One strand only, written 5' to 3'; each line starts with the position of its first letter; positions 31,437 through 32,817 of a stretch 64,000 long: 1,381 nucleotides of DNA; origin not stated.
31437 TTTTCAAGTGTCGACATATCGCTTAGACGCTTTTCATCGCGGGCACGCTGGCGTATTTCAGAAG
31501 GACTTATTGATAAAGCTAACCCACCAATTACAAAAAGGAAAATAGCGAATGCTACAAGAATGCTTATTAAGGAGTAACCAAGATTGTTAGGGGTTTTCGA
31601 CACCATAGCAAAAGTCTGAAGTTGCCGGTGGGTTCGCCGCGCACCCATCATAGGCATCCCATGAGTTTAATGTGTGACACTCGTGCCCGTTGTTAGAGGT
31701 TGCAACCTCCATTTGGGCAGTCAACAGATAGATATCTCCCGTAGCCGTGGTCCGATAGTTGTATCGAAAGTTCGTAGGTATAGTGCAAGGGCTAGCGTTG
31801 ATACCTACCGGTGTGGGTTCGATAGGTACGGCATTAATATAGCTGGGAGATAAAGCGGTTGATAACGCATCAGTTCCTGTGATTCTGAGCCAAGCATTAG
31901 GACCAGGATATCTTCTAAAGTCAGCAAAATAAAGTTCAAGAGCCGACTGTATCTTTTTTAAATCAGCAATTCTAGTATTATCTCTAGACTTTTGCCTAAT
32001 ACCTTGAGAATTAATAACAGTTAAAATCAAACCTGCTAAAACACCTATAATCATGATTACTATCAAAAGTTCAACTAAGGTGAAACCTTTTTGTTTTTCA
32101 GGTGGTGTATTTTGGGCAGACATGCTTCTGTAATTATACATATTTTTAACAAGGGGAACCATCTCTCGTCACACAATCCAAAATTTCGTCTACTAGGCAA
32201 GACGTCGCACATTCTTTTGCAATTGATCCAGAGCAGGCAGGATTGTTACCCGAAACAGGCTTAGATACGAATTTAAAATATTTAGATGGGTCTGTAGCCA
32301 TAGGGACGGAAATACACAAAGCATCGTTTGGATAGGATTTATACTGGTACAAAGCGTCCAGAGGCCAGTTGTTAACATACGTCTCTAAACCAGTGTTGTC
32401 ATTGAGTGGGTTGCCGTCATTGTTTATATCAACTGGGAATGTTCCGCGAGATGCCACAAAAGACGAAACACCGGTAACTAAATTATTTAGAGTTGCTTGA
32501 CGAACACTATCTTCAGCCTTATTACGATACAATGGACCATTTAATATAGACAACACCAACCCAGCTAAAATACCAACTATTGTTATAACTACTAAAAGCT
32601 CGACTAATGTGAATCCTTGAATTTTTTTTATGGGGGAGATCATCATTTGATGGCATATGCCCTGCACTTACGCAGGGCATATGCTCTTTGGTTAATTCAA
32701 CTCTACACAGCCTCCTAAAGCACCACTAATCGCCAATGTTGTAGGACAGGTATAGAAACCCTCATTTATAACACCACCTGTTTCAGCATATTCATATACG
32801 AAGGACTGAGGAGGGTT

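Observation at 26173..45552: About 19 kb dedicated to a type IV pilus (T4P) apparatus: pilM/N/O, seven prepilin-type pilins, two PilX-like proteins, a giant Cys-rich secreted protein, and pilB-pilT-pilC-pilA-pilD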

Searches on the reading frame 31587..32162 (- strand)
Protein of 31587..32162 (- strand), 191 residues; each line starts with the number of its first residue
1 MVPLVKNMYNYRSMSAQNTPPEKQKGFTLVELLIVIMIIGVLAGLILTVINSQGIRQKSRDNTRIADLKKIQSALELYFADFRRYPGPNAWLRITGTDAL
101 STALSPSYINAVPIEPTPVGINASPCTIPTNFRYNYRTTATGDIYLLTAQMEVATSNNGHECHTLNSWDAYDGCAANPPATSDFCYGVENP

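Call 4: search_protein_families(library=pfam, max_evalue=0.01, proteins=[window:31587-32162:-])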
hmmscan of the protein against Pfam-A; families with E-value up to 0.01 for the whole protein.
window:31587-32162:- (191 aa): 1 family
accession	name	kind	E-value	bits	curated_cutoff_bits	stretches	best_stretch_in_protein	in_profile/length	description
PF07963.17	N_methyl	-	1.6e-08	34.2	21.2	1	23-46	3-26/27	Prokaryotic N-terminal methylation motif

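Call 39: search_protein_families(library=ncbifam, max_evalue=1, proteins=[window:31587-32162:-])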
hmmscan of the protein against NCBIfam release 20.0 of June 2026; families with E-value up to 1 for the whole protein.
window:31587-32162:- (191 aa): 19 families
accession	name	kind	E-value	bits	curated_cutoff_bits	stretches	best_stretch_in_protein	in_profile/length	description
TIGR01710.1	typeII_sec_gspG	equivalog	9.5e-12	45.1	88.85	1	25-114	1-92/134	type II secretion system major pseudopilin GspG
TIGR01708.2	typeII_sec_gspH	equivalog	6.4e-08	32.8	80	1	24-54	1-31/169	type II secretion system minor pseudopilin GspH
TIGR02532.1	IV_pilin_GFxxxE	domain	8.1e-08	31.8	16.3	1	24-47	1-24/24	prepilin-type N-terminal cleavage/methylation domain-containing protein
NF040999.1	pilin_ComGC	equivalog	3.2e-07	30.4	75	1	24-79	1-54/84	competence type IV pilus major pilin ComGC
NF041775.1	typeIV_PilA_Myxo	equivalog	8.5e-07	29.2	400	1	23-85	9-69/214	type IV pilin protein PilA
NF041013.1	T4P_ComGE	equivalog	1.6e-05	24.9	49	1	23-78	2-56/83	competence type IV pilus minor pilin ComGE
NF007862.0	PRK10574.1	equivalog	7.9e-05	22.8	138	1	22-47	2-27/145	prepilin peptidase-dependent pilin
NF040982.1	ComGD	equivalog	0.00046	20.6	70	1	24-57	1-33/139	competence type IV pilus minor pilin ComGD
TIGR02596.1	TIGR02596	subfamily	0.0013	18.9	70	1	27-52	1-26/196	Verru_Chthon cassette protein D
NF007800.0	PRK10506.1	equivalog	0.0014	18.5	158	1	22-44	6-28/163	prepilin peptidase-dependent protein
NF038304.1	EPS_HpsC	equivalog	0.0025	17.4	200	1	18-77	14-72/318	hormogonium polysaccharide secretion pseudopilin HpsC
TIGR02599.1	TIGR02599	subfamily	0.0077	15.5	256.5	1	26-76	1-50/361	Verru_Chthon cassette protein C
TIGR01711.1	gspJ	equivalog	0.011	15.6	64.85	1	25-83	1-58/192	type II secretion system minor pseudopilin GspJ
NF041002.1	pilin_ComGF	equivalog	0.019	15.2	80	1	24-52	1-29/139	competence type IV pilus minor pilin ComGF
TIGR02523.1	type_IV_pilV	equivalog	0.076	13.5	52.2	1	24-48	1-27/139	type IV pilus modification protein PilV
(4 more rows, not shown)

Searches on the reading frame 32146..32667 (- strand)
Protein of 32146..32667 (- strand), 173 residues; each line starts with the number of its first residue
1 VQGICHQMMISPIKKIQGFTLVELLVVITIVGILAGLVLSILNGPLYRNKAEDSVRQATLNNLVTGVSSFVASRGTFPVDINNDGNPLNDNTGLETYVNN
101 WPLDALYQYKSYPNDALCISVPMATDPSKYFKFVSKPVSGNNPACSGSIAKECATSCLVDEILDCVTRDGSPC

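Call 4: search_protein_families(library=pfam, max_evalue=0.01, proteins=[window:32146-32667:-])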
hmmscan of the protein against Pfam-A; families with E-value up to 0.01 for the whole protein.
window:32146-32667:- (173 aa): 1 family
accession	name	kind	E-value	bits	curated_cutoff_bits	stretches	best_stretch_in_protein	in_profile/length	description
PF07963.17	N_methyl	-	5.6e-08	32.5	21.2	1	14-39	2-27/27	Prokaryotic N-terminal methylation motif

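Call 39: search_protein_families(library=ncbifam, max_evalue=1, proteins=[window:32146-32667:-])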
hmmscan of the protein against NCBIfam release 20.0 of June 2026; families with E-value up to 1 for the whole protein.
window:32146-32667:- (173 aa): 17 families
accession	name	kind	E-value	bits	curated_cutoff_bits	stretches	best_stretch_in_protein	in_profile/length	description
TIGR01710.1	typeII_sec_gspG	equivalog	2.4e-07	30.8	88.85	1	17-80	1-62/134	type II secretion system major pseudopilin GspG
TIGR01708.2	typeII_sec_gspH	equivalog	2.8e-07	30.7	80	1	17-48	2-33/169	type II secretion system minor pseudopilin GspH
TIGR02532.1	IV_pilin_GFxxxE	domain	4.5e-07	29.4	16.3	1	17-39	2-24/24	prepilin-type N-terminal cleavage/methylation domain-containing protein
NF041775.1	typeIV_PilA_Myxo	equivalog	1.7e-05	24.9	400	1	16-76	10-68/214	type IV pilin protein PilA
NF041013.1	T4P_ComGE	equivalog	0.0001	22.4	49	1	14-54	1-40/83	competence type IV pilus minor pilin ComGE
NF007862.0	PRK10574.1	equivalog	0.00011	22.3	138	1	14-40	2-28/145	prepilin peptidase-dependent pilin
NF045849.1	ICE_MMCAP2_0565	equivalog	0.00053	19.6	40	1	14-72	7-65/80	Mbov_0395 family pilin-like conjugal transfer protein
TIGR02596.1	TIGR02596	subfamily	0.0007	19.7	70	1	19-52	1-34/196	Verru_Chthon cassette protein D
NF040999.1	pilin_ComGC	equivalog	0.00083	19.5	75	1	17-43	2-26/84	competence type IV pilus major pilin ComGC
NF007800.0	PRK10506.1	equivalog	0.0012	18.7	158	1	13-36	5-28/163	prepilin peptidase-dependent protein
TIGR00831.1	a_cpa1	equivalog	0.0041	15.7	279.6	1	21-71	174-223/525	Na+/H+ antiporter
TIGR01711.1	gspJ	equivalog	0.022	14.5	64.85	1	17-65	1-48/192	type II secretion system minor pseudopilin GspJ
NF040982.1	ComGD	equivalog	0.032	14.6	70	1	17-43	2-27/139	competence type IV pilus minor pilin ComGD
TIGR01707.1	gspI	equivalog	0.049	14.1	44.35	1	18-64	1-44/101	type II secretion system minor pseudopilin GspI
NF038304.1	EPS_HpsC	equivalog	0.091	12.3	200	1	12-43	16-51/318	hormogonium polysaccharide secretion pseudopilin HpsC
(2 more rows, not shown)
